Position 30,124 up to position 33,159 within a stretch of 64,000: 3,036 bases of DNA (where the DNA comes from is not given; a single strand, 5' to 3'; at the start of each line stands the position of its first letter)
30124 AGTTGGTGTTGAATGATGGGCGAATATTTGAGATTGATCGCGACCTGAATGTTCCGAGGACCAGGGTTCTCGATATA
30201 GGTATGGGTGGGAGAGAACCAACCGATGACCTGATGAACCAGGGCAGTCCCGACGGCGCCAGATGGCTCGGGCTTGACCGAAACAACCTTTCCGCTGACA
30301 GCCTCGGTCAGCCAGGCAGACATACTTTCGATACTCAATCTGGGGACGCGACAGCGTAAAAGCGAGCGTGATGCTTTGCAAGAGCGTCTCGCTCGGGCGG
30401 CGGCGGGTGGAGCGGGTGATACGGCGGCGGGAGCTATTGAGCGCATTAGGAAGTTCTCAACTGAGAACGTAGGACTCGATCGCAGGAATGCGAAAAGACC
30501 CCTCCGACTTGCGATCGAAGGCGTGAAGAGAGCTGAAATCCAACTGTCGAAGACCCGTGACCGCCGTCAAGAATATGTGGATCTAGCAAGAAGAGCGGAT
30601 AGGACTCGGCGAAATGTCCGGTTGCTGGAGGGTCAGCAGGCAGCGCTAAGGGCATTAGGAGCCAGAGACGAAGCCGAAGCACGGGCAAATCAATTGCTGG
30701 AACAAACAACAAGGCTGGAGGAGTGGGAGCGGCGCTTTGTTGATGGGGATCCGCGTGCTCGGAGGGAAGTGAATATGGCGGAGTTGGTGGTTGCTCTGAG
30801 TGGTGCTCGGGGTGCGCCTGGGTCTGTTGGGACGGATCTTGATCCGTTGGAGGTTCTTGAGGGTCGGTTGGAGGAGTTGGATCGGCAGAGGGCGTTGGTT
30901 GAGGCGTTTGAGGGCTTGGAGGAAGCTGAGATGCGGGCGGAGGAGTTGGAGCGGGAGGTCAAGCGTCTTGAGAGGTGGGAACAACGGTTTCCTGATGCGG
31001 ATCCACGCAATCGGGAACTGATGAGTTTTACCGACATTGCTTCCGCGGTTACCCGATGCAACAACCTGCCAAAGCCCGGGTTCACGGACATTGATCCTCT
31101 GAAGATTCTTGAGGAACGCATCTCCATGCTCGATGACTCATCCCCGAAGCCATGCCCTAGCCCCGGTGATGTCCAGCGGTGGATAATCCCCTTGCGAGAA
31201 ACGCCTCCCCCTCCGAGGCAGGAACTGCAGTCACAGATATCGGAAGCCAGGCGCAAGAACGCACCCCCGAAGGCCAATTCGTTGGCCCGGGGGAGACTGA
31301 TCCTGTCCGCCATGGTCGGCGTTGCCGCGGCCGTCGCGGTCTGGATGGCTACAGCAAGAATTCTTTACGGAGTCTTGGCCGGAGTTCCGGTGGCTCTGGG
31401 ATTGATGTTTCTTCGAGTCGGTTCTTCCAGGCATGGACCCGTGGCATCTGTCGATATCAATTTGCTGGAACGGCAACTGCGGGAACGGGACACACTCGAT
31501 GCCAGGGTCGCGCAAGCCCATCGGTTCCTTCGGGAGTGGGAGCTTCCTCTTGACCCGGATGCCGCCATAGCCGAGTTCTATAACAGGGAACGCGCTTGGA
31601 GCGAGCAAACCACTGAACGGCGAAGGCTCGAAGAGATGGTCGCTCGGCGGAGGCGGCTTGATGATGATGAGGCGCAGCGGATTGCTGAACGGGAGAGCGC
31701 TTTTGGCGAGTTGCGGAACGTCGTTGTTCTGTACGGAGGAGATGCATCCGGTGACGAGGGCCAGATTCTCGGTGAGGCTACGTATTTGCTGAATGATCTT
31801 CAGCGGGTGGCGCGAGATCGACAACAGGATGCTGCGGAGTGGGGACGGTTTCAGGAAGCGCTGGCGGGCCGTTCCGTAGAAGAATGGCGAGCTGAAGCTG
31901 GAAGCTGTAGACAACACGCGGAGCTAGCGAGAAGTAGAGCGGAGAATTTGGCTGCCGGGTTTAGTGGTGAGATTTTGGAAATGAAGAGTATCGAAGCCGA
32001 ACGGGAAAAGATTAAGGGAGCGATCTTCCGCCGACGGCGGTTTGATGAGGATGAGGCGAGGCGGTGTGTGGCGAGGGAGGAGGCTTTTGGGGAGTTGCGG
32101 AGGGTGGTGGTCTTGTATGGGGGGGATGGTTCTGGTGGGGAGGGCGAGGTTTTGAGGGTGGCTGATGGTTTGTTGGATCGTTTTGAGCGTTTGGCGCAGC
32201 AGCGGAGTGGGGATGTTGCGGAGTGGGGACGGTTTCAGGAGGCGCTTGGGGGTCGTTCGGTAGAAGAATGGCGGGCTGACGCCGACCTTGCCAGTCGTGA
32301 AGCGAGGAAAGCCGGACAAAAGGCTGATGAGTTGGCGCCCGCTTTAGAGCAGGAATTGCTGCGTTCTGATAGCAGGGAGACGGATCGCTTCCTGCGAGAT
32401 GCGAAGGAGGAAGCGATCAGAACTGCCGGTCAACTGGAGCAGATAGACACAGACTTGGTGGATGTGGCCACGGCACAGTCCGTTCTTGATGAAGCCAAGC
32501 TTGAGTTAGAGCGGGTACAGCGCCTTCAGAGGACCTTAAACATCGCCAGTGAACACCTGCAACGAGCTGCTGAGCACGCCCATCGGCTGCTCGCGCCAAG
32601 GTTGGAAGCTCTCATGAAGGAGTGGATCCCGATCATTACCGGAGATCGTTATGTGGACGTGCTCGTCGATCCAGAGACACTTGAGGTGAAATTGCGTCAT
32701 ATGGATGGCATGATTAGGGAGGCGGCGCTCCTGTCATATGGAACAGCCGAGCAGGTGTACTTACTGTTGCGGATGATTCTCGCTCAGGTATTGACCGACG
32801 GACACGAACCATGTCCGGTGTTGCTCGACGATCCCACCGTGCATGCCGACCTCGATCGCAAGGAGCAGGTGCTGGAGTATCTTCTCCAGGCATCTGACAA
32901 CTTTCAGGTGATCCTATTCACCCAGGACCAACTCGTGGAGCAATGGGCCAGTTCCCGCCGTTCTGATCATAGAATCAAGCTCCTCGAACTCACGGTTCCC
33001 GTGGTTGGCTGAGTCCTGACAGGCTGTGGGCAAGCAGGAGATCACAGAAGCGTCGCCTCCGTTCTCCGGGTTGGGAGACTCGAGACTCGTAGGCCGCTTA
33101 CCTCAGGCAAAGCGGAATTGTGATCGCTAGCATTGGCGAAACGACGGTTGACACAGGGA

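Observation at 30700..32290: Same GT-rich synonymous skew in one copy of each internal repeat pair of the YhaN/SbcC-like gene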

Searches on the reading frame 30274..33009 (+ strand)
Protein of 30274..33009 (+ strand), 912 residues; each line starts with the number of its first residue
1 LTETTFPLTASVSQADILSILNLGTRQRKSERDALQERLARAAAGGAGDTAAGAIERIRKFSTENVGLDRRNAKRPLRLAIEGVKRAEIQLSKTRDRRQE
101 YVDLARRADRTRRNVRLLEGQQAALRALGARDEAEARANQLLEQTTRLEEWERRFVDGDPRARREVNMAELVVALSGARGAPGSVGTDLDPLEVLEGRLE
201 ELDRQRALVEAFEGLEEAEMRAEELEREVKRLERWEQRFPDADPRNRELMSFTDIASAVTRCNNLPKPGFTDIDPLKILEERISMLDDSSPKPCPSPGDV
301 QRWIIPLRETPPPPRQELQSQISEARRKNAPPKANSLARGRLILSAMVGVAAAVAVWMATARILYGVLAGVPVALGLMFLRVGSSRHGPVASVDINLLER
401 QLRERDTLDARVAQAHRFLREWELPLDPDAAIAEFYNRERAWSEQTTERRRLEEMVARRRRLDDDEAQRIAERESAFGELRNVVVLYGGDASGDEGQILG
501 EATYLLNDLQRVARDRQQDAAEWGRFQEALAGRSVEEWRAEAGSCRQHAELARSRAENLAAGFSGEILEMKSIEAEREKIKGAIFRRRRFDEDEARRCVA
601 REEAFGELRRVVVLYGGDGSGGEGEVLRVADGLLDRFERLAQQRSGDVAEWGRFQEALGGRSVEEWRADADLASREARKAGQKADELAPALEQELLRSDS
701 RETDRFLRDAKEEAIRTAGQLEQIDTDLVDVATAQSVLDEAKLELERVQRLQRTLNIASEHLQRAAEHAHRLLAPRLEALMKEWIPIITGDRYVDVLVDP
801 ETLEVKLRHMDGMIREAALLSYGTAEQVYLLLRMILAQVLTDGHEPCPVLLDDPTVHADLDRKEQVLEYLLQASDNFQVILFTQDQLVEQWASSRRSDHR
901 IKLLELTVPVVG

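Call 20: find_homologous_proteins(query=window:30274-33009:+)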
Query window:30274-33009:+ (912 aa): 24 proteins with E <= 0.001 among 8000 candidates.
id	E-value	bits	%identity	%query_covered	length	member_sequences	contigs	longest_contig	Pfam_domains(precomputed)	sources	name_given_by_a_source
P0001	0.0e+0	1899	94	67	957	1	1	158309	-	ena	-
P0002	0.0e+0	1612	100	82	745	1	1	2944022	-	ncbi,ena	-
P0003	0.0e+0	1595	70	63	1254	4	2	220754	PF13514.13,PF13476.13,PF02463.26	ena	-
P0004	0.0e+0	1411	69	87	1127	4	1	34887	PF13514.13,PF13476.13,PF02463.26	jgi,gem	-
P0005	0.0e+0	1349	72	100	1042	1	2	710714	PF13514.13,PF13476.13,PF02463.26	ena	-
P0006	0.0e+0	1339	72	100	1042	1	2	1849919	PF13514.13,PF13476.13,PF02463.26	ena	-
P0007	0.0e+0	1224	74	88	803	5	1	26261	-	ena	-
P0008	0.0e+0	1119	73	80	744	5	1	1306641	-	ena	-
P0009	0.0e+0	1111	60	100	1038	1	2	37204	PF13514.13,PF13476.13,PF02463.26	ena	-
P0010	0.0e+0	1084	74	78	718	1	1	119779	-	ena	-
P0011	9.5e-135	469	53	52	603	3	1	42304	PF13514.13,PF13476.13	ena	-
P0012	1.2e-113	399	45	37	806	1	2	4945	PF13514.13,PF13476.13,PF02463.26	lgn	-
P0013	3.8e-104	368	43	37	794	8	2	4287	PF13514.13,PF13476.13,PF02463.26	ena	-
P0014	3.4e-41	160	48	18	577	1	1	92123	PF13514.13,PF13476.13,PF02463.26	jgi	jgi:hypothetical protein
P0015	1.4e-39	154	34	27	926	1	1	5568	PF13514.13,PF13476.13,PF02463.26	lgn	-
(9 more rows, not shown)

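Call 22: find_encoding_contigs(protein=P0001, flank=10000, max_places=2)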
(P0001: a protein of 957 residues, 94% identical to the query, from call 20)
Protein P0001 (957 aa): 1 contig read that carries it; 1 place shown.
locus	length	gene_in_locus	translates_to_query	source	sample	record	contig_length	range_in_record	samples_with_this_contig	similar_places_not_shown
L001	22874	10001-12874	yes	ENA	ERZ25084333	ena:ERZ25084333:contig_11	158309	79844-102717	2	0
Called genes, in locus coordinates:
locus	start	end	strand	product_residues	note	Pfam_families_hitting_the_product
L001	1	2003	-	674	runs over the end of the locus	PF00532:Peripla_BP_1 (faint), PF13407:Peripla_BP_4, PF13458:Peripla_BP_6 (faint), PF13407:Peripla_BP_4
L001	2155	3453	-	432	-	PF01979:Amidohydro_1, PF07969:Amidohydro_3 (weak)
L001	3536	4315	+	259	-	PF00106:adh_short, PF08659:KR (weak), PF13561:adh_short_C2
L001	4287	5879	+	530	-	PF04734:Ceramidase_alk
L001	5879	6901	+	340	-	PF02779:Transket_pyr, PF02780:Transketolase_C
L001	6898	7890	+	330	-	PF00676:E1_dh, PF02775:TPP_enzyme_C (weak)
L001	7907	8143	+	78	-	PF00364:Biotin_lipoyl, PF01597:GCV_H (weak), PF25997:BSH_YhbJ (weak)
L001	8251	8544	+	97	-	PF00149:Metallophos (faint)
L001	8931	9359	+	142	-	-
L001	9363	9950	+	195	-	PF13476:AAA_23, PF13514:AAA_27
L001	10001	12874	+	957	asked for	-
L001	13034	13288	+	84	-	-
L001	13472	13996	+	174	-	PF01844:HNH, PF14279:HNH_5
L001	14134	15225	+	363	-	PF01408:GFO_IDH_MocA, PF22725:GFO_IDH_MocA_C3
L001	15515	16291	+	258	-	-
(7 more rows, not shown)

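Call 23: find_encoding_contigs(protein=P0003, flank=10000, max_places=2)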
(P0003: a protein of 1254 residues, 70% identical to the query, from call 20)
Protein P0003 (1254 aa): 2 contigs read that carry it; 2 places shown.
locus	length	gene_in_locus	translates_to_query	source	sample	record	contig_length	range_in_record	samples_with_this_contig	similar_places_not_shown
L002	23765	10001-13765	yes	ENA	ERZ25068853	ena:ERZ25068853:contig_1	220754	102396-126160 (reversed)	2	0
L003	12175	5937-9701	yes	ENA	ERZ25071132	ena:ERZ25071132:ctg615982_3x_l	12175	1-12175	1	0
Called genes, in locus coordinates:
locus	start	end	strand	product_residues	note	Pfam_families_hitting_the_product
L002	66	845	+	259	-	PF00106:adh_short, PF08659:KR (weak), PF13561:adh_short_C2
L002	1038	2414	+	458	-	PF04734:Ceramidase_alk (faint)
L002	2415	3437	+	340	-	PF02779:Transket_pyr, PF02780:Transketolase_C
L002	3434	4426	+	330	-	PF00676:E1_dh, PF02775:TPP_enzyme_C (weak)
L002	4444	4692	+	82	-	PF00364:Biotin_lipoyl, PF01597:GCV_H (weak)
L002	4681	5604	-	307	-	PF01385:OrfB_IS605, PF07282:Cas12f1-like_TNB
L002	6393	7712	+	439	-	PF00860:Xan_ur_permease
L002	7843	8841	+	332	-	PF00962:A_deaminase, PF19326:AMP_deaminase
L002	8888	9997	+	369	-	PF00149:Metallophos, PF12850:Metallophos_2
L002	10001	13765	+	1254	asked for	PF02463:SMC_N (faint), PF13476:AAA_23, PF13514:AAA_27 (weak)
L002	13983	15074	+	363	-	PF01408:GFO_IDH_MocA, PF22725:GFO_IDH_MocA_C3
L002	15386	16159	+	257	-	-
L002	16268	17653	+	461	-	PF01547:SBP_bac_1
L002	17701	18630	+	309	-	PF00528:BPD_transp_1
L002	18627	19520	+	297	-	PF00528:BPD_transp_1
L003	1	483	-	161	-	?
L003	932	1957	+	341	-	PF13011:LZ_Tnp_IS481, PF13384:HTH_23, PF13518:HTH_28, PF13551:HTH_29, PF13565:HTH_32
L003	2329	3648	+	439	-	PF00860:Xan_ur_permease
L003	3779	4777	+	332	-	PF00962:A_deaminase, PF19326:AMP_deaminase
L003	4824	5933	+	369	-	PF00149:Metallophos, PF12850:Metallophos_2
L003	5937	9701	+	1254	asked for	PF02463:SMC_N (faint), PF13476:AAA_23, PF13514:AAA_27 (weak)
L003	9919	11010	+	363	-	PF01408:GFO_IDH_MocA, PF22725:GFO_IDH_MocA_C3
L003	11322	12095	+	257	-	-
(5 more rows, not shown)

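Call 24: find_encoding_contigs(protein=P0005, flank=10000, max_places=2)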
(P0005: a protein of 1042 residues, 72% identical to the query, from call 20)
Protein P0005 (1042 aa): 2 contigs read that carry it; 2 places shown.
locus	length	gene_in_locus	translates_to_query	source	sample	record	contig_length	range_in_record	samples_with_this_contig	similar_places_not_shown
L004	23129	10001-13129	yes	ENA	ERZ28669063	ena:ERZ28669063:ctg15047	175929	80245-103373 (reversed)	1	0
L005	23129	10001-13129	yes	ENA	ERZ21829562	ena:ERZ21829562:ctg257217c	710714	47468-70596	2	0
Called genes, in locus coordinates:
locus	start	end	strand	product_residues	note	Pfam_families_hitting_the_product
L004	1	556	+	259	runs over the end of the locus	PF00106:adh_short, PF08659:KR (weak), PF13561:adh_short_C2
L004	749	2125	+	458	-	PF04734:Ceramidase_alk (faint)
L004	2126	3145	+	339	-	PF02779:Transket_pyr, PF02780:Transketolase_C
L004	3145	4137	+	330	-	PF00676:E1_dh, PF02775:TPP_enzyme_C (weak)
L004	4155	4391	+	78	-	PF00364:Biotin_lipoyl, PF01597:GCV_H (weak), PF25997:BSH_YhbJ (weak)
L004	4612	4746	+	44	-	-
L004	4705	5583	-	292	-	PF01609:DDE_Tnp_1, PF13751:DDE_Tnp_1_6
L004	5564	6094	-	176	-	PF05598:DUF772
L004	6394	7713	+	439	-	PF00860:Xan_ur_permease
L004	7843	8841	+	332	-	PF00962:A_deaminase, PF19326:AMP_deaminase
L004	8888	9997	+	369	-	PF00149:Metallophos, PF12850:Metallophos_2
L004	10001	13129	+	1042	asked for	PF02463:SMC_N (faint), PF13476:AAA_23, PF13514:AAA_27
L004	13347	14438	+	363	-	PF01408:GFO_IDH_MocA, PF22725:GFO_IDH_MocA_C3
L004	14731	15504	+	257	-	-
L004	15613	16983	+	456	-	PF01547:SBP_bac_1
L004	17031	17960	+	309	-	PF00528:BPD_transp_1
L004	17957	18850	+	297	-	PF00528:BPD_transp_1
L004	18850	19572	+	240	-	-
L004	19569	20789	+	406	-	PF00005:ABC_tran, PF02463:SMC_N (faint), PF13304:AAA_21 (faint), PF17912:OB_MalK, PF08402:TOBE_2 (weak)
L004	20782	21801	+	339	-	PF00248:Aldo_ket_red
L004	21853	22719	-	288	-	PF01261:AP_endonuc_2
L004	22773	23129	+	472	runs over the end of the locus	PF11762:Arabinose_Iso_C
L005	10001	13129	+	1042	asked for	PF02463:SMC_N (faint), PF13476:AAA_23, PF13514:AAA_27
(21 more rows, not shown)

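Call 30: find_encoding_contigs(protein=P0009, flank=10000, max_places=1)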
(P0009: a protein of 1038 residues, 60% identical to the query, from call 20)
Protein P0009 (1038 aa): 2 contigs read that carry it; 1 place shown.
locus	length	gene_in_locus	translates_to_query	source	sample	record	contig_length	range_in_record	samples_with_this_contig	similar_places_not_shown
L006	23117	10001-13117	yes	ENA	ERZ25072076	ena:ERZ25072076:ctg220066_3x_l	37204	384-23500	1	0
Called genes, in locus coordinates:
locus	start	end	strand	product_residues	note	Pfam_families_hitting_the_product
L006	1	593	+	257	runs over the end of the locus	PF00106:adh_short, PF08659:KR, PF13561:adh_short_C2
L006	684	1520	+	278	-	PF02126:PTE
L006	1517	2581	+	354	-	PF19328:DAP_DH_C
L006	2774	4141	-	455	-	PF01979:Amidohydro_1, PF07969:Amidohydro_3 (weak)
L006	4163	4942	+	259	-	PF00106:adh_short, PF08659:KR (weak), PF13561:adh_short_C2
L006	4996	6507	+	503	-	PF04734:Ceramidase_alk (faint)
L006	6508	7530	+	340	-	PF02779:Transket_pyr, PF02780:Transketolase_C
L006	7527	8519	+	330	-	PF00676:E1_dh, PF02775:TPP_enzyme_C (weak)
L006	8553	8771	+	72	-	PF00364:Biotin_lipoyl, PF25917:BSH_RND (weak), PF25984:BSH_YknX (faint), PF25997:BSH_YhbJ (weak)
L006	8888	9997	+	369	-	PF00149:Metallophos, PF12850:Metallophos_2 (faint)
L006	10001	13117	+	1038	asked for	PF02463:SMC_N (faint), PF13476:AAA_23, PF13514:AAA_27 (weak)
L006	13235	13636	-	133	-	PF08797:HIRAN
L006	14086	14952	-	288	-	PF01261:AP_endonuc_2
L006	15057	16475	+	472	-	PF11762:Arabinose_Iso_C (weak)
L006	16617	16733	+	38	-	-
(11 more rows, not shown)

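Call 31: find_encoding_contigs(protein=P0004, flank=10000, max_places=1)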
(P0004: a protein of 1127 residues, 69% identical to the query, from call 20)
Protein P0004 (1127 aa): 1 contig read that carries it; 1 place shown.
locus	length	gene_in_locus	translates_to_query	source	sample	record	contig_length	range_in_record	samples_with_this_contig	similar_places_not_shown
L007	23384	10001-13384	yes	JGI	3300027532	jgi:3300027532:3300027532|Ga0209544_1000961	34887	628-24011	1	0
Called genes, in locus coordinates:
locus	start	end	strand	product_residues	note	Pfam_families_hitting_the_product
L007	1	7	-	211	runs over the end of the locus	?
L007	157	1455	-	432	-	PF01979:Amidohydro_1, PF07969:Amidohydro_3 (weak)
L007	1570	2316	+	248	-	PF00106:adh_short, PF08659:KR (weak), PF13561:adh_short_C2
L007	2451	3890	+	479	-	PF04734:Ceramidase_alk (weak)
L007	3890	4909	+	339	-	PF02779:Transket_pyr, PF02780:Transketolase_C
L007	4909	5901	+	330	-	PF00676:E1_dh, PF02775:TPP_enzyme_C (weak)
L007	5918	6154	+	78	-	PF00364:Biotin_lipoyl, PF01597:GCV_H (weak), PF25997:BSH_YhbJ (weak)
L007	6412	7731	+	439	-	PF00860:Xan_ur_permease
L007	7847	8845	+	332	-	PF00962:A_deaminase, PF19326:AMP_deaminase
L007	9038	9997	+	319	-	-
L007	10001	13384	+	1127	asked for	PF02463:SMC_N (faint), PF13476:AAA_23, PF13514:AAA_27 (weak)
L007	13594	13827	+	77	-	-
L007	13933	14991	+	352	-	PF01408:GFO_IDH_MocA, PF22725:GFO_IDH_MocA_C3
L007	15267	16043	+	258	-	-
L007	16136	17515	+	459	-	PF01547:SBP_bac_1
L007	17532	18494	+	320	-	PF00528:BPD_transp_1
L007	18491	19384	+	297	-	PF00528:BPD_transp_1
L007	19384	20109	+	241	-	-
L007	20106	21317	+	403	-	PF00005:ABC_tran, PF02463:SMC_N (weak), PF13304:AAA_21 (faint), PF17912:OB_MalK, PF08402:TOBE_2 (weak)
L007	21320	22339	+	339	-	PF00248:Aldo_ket_red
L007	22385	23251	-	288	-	PF01261:AP_endonuc_2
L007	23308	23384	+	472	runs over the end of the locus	PF11762:Arabinose_Iso_C (weak)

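Call 36: find_related_loci(query=P0005, collection=genome_contigs, flank=10000)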
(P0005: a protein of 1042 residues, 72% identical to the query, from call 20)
Query P0005 (1042 aa) in genome_contigs; peptide patterns used: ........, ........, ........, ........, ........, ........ (x = any residue, [..] = any of these).
35 stretches matched a pattern; 1 encode a relative of the query (tblastn E <= 1e-3); 1 distinct loci.
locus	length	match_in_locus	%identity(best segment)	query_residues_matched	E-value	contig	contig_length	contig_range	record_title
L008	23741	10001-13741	63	1-1032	0e+0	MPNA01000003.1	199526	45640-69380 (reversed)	MAG: bacterium OM1 bin76 NODE_76_length_199526_cov_18.6344_ID_151, whole genome shotgun sequence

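Call 70: list_cluster_members(proteins=[P0002, P0030])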
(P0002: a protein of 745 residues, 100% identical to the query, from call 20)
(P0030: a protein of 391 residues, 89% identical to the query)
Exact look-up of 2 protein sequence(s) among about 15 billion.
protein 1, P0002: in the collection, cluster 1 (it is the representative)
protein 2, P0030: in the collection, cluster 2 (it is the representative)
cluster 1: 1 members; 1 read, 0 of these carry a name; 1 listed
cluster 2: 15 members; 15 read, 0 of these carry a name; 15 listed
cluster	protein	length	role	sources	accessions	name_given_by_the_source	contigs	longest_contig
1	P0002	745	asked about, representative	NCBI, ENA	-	-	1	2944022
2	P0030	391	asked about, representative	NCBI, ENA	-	-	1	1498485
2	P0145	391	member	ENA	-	-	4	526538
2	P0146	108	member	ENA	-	-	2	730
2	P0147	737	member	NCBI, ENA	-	-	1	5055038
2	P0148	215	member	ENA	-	-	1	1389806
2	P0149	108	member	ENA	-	-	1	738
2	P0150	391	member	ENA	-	-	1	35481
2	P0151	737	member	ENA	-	-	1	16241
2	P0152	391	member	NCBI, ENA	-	-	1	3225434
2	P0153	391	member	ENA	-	-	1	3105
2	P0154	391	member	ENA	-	-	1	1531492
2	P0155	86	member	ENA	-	-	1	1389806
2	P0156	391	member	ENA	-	-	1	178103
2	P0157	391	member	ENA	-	-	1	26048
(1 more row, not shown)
